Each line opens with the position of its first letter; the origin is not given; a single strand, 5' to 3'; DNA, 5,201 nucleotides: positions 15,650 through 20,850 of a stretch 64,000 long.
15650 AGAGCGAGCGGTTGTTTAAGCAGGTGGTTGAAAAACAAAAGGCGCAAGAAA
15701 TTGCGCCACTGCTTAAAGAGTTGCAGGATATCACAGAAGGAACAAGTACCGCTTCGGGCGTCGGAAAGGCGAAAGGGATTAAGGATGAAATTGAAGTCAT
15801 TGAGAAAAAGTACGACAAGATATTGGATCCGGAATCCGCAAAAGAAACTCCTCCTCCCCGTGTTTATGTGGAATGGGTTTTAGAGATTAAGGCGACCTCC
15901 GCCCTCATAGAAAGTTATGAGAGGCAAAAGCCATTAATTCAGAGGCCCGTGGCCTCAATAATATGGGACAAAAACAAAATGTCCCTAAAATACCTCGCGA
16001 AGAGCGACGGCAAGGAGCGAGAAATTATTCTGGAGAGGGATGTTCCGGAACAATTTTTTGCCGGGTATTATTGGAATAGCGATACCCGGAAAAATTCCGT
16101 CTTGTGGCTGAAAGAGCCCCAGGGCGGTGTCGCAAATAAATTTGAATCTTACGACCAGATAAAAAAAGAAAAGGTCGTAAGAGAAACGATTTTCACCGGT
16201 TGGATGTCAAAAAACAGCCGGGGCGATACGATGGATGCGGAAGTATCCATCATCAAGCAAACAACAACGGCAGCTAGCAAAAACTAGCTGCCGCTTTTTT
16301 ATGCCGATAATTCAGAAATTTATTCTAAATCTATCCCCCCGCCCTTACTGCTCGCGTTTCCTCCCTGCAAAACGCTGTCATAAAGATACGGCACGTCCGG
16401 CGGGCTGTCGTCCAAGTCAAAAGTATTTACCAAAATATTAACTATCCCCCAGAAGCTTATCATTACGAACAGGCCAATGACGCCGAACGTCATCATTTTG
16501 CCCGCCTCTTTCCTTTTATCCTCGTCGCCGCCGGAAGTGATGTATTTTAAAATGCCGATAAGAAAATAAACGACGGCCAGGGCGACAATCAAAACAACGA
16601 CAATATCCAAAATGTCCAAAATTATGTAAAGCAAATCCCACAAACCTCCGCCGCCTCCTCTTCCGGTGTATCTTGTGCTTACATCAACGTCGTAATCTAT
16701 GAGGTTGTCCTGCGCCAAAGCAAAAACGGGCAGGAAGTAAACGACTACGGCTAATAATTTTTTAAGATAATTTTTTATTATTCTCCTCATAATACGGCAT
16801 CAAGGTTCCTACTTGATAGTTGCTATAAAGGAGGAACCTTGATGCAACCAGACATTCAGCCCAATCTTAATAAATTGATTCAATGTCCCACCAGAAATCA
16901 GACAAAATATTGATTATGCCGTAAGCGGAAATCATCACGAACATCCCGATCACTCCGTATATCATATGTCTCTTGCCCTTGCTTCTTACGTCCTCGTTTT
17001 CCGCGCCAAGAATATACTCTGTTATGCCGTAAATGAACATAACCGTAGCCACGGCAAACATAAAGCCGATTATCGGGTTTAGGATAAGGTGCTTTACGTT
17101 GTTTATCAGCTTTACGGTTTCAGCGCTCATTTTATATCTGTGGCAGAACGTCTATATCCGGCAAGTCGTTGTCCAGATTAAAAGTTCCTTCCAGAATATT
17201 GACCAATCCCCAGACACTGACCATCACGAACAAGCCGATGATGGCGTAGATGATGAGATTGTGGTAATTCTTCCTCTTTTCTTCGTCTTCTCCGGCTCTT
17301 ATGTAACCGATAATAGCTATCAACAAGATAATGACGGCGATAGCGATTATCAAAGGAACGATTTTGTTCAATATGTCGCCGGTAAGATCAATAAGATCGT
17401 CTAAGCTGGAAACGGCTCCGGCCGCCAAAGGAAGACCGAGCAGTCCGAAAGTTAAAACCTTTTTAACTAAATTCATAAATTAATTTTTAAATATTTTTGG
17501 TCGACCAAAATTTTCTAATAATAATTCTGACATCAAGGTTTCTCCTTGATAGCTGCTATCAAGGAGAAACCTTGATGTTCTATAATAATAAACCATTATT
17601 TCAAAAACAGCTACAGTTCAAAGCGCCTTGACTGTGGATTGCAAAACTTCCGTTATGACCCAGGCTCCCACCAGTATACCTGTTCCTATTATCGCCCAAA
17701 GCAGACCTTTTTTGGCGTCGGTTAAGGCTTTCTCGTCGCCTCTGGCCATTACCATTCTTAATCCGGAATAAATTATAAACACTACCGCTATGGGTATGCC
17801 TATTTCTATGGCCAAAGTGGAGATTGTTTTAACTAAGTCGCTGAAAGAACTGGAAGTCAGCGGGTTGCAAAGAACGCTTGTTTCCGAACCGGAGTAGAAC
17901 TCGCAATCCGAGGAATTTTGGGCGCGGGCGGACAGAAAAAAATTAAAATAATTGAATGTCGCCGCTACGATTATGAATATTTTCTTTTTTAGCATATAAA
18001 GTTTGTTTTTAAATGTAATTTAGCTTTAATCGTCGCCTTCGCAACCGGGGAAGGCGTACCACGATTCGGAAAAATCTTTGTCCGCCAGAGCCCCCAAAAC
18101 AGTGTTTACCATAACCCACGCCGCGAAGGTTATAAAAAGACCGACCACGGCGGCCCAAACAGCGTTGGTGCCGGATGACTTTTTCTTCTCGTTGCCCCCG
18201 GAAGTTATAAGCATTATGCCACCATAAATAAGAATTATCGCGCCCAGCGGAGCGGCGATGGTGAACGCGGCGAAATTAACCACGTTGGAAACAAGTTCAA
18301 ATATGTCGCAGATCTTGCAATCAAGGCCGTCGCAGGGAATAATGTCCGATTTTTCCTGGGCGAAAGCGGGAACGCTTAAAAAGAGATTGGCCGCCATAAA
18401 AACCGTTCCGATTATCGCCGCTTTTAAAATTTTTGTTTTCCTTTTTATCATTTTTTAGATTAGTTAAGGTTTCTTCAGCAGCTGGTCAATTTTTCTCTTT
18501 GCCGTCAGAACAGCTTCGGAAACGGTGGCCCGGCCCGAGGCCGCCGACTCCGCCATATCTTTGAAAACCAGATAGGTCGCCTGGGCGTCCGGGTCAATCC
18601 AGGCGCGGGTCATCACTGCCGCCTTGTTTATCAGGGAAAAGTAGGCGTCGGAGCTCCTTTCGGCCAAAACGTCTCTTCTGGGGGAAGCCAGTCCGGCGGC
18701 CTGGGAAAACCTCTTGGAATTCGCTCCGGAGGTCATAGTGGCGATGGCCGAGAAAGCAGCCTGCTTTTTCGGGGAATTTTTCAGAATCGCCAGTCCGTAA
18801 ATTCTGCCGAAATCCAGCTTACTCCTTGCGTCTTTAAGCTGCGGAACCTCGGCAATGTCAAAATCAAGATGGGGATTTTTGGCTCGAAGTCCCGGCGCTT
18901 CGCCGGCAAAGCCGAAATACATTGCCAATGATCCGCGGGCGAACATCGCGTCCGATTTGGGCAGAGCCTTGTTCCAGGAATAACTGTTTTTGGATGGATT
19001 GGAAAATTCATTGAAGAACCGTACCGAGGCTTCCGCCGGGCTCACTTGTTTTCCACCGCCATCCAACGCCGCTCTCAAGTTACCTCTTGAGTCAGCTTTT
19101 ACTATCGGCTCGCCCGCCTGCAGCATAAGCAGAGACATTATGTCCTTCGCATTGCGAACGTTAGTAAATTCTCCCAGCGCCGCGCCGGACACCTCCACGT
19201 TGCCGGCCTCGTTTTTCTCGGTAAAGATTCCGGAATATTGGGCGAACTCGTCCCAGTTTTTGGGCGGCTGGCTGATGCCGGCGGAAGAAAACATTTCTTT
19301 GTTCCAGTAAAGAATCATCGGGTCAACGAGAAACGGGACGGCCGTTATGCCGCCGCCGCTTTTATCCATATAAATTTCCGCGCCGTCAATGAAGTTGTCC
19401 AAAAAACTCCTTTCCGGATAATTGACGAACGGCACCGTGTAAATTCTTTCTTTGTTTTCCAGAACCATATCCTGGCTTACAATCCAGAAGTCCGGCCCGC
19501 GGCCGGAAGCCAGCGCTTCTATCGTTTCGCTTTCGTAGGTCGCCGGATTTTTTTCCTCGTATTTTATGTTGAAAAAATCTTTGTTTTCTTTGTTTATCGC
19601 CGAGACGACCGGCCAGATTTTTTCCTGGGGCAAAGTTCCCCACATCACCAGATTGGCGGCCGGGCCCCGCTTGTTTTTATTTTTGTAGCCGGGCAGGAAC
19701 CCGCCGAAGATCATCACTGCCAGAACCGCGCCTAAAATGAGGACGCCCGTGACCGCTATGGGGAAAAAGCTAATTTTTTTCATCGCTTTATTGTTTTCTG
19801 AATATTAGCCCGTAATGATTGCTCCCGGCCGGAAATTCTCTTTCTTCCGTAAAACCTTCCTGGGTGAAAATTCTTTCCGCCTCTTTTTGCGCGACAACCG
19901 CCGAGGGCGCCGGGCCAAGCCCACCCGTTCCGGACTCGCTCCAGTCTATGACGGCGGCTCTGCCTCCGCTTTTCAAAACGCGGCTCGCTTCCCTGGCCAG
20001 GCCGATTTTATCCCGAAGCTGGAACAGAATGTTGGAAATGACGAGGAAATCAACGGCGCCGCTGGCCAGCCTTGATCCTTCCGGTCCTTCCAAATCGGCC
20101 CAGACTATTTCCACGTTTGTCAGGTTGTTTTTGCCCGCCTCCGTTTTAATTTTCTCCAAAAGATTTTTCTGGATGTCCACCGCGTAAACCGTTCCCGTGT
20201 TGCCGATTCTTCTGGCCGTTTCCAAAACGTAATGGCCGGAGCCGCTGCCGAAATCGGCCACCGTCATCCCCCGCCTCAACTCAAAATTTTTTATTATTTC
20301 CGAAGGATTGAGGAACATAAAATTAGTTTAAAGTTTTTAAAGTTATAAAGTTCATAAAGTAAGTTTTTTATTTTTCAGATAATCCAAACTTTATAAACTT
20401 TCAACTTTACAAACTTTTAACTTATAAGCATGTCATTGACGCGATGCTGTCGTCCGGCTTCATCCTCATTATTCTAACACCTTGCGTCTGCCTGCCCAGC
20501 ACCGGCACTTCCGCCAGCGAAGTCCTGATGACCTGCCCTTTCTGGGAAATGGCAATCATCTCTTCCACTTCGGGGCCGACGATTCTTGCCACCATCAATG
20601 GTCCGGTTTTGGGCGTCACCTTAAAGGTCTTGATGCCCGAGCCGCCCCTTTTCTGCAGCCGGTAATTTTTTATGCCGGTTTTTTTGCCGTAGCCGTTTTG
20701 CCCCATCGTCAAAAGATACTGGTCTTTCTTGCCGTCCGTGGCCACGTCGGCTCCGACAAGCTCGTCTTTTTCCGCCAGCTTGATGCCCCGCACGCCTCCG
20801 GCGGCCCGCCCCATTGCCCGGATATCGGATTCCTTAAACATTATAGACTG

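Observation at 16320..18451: Tandem array of five divergent small signal-peptide/2-TM proteins (VirB2/TrbC-pilin-like) downstream of an orphan solute-binding protein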

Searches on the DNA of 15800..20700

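Call 65: search_rna_families(source=window, start=15800, end=20700, threshold=evalue, max_evalue=1)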
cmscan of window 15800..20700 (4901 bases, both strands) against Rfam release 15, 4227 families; matches with E-value up to 1: 6.
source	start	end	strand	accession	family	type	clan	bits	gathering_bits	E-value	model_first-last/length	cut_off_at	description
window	17521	17589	+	RF04210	MIR8643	Gene; miRNA;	-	32.2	135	0.001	1-150/150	no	MIR8643 microRNA precursor family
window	17526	17581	-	RF03583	MIR781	Gene; miRNA;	-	29.2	88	0.016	1-94/94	no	MIR781 microRNA precursor family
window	17527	17582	+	RF03583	MIR781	Gene; miRNA;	-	28.6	88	0.023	1-94/94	no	MIR781 microRNA precursor family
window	17514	17591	+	RF04174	MIR4208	Gene; miRNA;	-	28.3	140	0.29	1-191/191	no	MIR4208 microRNA precursor family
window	17527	17580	+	RF03839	MIR2599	Gene; miRNA;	-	25.2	120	0.15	1-132/132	no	MIR2599 microRNA precursor family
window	17530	17578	-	RF04199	MIR6027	Gene; miRNA;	-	24.9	95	0.044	1-159/159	no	MIR6027 microRNA precursor family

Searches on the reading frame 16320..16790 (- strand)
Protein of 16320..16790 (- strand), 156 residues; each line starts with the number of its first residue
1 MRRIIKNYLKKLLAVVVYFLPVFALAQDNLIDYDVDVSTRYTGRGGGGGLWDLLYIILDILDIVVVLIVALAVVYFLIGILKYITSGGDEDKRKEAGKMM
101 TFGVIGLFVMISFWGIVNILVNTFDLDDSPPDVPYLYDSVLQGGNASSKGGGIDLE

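Call 3: search_protein_families(library=pfam, proteins=[window:16320-16790:-], max_evalue=1)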
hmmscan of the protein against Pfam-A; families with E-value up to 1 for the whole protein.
window:16320-16790:- (156 aa): 7 families
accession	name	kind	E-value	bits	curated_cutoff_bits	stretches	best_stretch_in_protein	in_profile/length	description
PF18895.5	T4SS_pilin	-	6.4e-11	42.6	26.6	1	56-120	8-71/71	Type IV secretion system pilin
PF06664.17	WLS-like_TM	-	0.0028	17.5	28.3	1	3-113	105-203/247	Wntless-like, transmembrane domain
PF06570.16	DUF1129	-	0.014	15.5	29.1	1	63-124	114-175/207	Protein of unknown function (DUF1129)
PF19554.4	DUF6077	-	0.055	12.7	27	1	64-119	5-55/354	Family of unknown function (DUF6077)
PF15145.11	DUF4577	-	0.098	13.1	27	1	46-89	55-93/128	Domain of unknown function (DUF4577)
PF05934.16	MCLC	-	0.16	11.1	25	1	8-80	280-351/549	Mid-1-related chloride channel (MCLC)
PF14221.11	DUF4330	-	0.41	11.2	27.6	1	58-108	14-63/167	Domain of unknown function (DUF4330)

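Call 4: search_protein_families(library=ncbifam, proteins=[window:16320-16790:-], max_evalue=1)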
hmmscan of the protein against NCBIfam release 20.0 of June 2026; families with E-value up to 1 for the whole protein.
window:16320-16790:- (156 aa): 4 families
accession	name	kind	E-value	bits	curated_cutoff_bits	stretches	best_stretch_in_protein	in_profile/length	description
NF045849.1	ICE_MMCAP2_0565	equivalog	4.2e-07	29.5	40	1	56-122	12-78/80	Mbov_0395 family pilin-like conjugal transfer protein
NF043062.1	MMSYN1_0881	equivalog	0.0012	18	450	1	65-123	309-364/455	hexose phosphate transporter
NF009255.0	PRK12612.1-3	equivalog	0.034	14.8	112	1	59-114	5-59/92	putative monovalent cation/H+ antiporter subunit F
NF002687.0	PRK02463.1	equivalog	0.15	10.9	425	1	54-113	167-223/307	membrane protein insertase YidC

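Call 73: search_protein_families(library=phrogs, proteins=[window:16320-16790:-], max_evalue=0.01)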
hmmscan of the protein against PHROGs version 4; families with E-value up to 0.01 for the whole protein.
window:16320-16790:- (156 aa): 0 families

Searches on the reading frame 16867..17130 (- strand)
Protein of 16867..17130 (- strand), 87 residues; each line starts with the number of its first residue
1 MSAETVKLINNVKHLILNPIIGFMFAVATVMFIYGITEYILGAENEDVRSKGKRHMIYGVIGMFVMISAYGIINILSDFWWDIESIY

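Call 3: search_protein_families(library=pfam, proteins=[window:16867-17130:-], max_evalue=1)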
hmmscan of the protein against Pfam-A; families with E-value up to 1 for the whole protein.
window:16867-17130:- (87 aa): 3 families
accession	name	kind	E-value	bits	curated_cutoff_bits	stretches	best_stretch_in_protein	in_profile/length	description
PF18895.5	T4SS_pilin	-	5.1e-09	36.5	26.6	1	6-76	6-71/71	Type IV secretion system pilin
PF20517.3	TMEM127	-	0.0089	16.5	25.3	1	6-76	37-106/113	Transmembrane protein 127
PF02238.20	COX7a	-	0.89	10.5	22.1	0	15-42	27-53/53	Cytochrome c oxidase subunit VII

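Call 4: search_protein_families(library=ncbifam, proteins=[window:16867-17130:-], max_evalue=1)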
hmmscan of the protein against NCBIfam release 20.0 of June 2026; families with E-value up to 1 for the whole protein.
window:16867-17130:- (87 aa): 3 families
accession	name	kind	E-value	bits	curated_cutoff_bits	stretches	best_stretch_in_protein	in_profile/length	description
NF045849.1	ICE_MMCAP2_0565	equivalog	8.3e-07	28.6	40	1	16-77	16-77/80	Mbov_0395 family pilin-like conjugal transfer protein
NF033883.1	conj_TraQ_IncI1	equivalog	0.01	15.7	80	1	6-69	3-65/175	conjugal transfer protein TraQ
NF058603.1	SCO2097_fam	equivalog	0.063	13.6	110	1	3-70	20-79/129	SCO2097 family morphological protein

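Call 73: search_protein_families(library=phrogs, proteins=[window:16867-17130:-], max_evalue=0.01)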
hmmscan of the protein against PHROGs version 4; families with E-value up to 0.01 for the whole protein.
window:16867-17130:- (87 aa): 0 families
